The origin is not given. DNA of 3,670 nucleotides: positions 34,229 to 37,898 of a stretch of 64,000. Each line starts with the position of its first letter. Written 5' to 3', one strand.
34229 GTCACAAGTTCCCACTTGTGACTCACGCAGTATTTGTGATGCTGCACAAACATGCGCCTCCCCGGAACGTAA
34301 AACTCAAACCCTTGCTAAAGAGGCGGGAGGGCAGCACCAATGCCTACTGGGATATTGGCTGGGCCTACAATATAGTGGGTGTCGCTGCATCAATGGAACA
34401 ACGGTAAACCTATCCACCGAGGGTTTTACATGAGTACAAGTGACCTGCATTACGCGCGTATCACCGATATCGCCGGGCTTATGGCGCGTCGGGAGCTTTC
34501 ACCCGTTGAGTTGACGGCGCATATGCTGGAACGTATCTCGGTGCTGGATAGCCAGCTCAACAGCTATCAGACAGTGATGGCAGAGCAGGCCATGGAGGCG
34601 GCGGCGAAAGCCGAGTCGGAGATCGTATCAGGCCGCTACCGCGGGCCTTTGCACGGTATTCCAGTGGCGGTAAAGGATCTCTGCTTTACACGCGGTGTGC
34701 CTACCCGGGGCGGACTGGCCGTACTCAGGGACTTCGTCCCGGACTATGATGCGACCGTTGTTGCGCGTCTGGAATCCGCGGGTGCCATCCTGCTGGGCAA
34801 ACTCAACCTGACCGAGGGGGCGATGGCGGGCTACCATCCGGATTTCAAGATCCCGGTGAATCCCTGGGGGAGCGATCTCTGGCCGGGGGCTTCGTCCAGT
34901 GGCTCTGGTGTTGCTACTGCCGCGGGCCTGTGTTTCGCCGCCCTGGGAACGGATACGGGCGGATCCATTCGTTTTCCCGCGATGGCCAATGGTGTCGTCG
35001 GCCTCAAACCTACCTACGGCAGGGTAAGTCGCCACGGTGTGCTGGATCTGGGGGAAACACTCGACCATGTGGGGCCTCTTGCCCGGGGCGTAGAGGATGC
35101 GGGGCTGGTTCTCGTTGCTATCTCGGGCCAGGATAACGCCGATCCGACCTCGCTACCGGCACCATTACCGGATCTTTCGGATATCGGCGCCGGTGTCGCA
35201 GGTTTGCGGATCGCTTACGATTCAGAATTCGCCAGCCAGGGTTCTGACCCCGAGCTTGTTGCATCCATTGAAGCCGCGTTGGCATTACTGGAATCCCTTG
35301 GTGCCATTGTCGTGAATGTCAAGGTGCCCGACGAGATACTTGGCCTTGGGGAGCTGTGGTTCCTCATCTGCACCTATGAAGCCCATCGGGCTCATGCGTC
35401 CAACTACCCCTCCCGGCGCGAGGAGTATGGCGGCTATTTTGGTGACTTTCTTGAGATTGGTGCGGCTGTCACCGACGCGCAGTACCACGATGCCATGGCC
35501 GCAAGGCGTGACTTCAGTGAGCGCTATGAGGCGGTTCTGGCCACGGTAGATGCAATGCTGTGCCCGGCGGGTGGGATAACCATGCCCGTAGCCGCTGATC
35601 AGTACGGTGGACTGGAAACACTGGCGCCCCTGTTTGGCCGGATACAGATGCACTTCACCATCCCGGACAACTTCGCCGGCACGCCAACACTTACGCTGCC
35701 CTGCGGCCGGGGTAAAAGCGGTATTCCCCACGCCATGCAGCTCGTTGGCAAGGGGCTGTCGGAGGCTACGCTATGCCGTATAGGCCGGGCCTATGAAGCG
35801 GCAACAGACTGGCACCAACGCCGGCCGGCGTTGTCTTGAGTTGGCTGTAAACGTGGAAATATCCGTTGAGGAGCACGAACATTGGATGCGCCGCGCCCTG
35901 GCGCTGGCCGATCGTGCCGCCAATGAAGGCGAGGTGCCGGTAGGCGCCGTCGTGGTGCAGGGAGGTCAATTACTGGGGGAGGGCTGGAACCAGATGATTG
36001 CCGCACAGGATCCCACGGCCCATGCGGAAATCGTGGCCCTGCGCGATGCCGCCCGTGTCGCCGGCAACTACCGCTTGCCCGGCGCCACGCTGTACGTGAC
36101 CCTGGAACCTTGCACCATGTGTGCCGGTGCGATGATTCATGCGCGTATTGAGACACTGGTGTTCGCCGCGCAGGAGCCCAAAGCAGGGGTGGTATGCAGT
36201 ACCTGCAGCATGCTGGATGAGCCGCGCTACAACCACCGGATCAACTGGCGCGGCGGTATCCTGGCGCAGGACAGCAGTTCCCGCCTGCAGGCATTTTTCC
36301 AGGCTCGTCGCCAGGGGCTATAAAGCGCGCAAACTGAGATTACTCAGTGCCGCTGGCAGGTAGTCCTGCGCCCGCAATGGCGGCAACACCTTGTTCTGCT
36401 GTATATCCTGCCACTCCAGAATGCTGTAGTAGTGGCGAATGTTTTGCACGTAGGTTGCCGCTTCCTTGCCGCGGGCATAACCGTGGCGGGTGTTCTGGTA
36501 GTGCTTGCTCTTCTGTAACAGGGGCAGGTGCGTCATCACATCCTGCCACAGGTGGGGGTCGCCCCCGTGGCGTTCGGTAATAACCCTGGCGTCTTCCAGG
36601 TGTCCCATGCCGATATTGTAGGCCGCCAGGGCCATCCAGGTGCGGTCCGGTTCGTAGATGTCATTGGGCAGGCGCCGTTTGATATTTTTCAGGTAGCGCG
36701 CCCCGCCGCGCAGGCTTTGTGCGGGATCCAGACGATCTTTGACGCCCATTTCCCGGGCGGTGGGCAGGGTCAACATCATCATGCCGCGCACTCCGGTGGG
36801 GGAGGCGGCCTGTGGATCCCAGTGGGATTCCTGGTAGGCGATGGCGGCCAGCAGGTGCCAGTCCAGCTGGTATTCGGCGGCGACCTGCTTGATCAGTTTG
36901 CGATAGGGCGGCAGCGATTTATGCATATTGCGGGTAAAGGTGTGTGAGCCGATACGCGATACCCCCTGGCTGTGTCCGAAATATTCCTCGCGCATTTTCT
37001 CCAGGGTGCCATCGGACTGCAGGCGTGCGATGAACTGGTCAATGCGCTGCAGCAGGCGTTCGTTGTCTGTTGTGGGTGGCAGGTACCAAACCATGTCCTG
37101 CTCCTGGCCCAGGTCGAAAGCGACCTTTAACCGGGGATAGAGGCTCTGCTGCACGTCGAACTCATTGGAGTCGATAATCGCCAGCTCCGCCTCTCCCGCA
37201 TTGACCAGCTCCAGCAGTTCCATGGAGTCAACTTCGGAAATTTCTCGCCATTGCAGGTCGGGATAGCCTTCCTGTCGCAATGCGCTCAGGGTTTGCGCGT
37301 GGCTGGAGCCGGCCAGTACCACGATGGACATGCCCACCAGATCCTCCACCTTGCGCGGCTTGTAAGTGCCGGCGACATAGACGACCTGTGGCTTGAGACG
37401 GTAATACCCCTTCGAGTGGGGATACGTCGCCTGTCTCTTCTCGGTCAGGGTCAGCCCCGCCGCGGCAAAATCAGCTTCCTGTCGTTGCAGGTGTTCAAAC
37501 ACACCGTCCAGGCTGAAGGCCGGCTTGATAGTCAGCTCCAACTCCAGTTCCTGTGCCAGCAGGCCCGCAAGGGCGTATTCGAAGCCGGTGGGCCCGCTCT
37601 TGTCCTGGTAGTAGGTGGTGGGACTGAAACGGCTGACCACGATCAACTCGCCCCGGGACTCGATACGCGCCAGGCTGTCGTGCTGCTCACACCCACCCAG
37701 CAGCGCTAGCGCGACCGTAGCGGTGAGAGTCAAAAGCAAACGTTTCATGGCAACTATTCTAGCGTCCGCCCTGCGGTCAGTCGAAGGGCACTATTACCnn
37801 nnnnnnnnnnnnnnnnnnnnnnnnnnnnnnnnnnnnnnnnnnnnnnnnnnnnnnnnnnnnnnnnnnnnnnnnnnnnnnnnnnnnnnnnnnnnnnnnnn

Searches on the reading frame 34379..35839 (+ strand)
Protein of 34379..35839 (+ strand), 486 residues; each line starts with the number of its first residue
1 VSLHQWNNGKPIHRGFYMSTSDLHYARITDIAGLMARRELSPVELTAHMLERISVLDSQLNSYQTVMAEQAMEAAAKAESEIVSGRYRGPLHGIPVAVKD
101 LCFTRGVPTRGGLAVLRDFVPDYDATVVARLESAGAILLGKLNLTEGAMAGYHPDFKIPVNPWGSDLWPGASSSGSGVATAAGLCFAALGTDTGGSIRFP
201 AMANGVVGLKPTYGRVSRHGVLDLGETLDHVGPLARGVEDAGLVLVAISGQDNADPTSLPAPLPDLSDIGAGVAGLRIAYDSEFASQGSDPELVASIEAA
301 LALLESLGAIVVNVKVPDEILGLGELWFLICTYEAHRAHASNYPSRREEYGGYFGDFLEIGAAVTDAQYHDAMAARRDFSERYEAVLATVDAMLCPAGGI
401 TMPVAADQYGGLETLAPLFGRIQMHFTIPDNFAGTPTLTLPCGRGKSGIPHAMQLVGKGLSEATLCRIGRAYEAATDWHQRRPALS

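Call 60: search_protein_families(library=pfam, proteins=[window:34379-35839:+], max_evalue=0.000001)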
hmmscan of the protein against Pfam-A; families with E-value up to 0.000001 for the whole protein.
window:34379-35839:+ (486 aa): 1 family
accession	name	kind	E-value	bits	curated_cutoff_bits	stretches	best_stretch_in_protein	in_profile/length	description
PF01425.27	Amidase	-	1.6e-101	341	27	1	44-466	1-445/445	Amidase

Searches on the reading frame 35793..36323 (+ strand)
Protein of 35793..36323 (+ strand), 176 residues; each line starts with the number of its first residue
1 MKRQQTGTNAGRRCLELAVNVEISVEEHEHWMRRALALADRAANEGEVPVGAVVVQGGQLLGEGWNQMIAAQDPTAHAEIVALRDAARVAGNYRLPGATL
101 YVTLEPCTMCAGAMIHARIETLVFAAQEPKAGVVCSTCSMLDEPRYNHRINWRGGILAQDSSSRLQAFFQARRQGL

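Call 60: search_protein_families(library=pfam, proteins=[window:35793-36323:+], max_evalue=0.000001)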
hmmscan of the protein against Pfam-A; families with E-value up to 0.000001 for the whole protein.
window:35793-36323:+ (176 aa): 3 families
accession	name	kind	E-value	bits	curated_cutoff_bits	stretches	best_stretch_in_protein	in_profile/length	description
PF14437.12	MafB19-deam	-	2.1e-37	128.6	27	1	26-173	1-142/142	MafB19-like deaminase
PF00383.29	dCMP_cyt_deam_1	-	1e-31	109.3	25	1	26-125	2-101/102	Cytidine and deoxycytidylate deaminase zinc-binding region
PF14439.12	Bd3614-deam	-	1.3e-07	32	38.5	1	51-119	12-79/113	Bd3614-like deaminase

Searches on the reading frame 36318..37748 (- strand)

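Call 60: search_protein_families(library=pfam, proteins=[window:36318-37748:-], max_evalue=0.000001)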
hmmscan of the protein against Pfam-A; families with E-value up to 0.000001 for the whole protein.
window:36318-37748:- (476 aa): 2 families
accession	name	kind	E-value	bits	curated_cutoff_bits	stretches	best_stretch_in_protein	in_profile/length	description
PF01464.25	SLT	-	2.8e-23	82.2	21.3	1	285-388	2-105/117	Transglycosylase SLT domain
PF00497.25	SBP_bac_3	-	1.2e-20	74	26.4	1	39-259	7-132/132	Bacterial extracellular solute-binding proteins, family 3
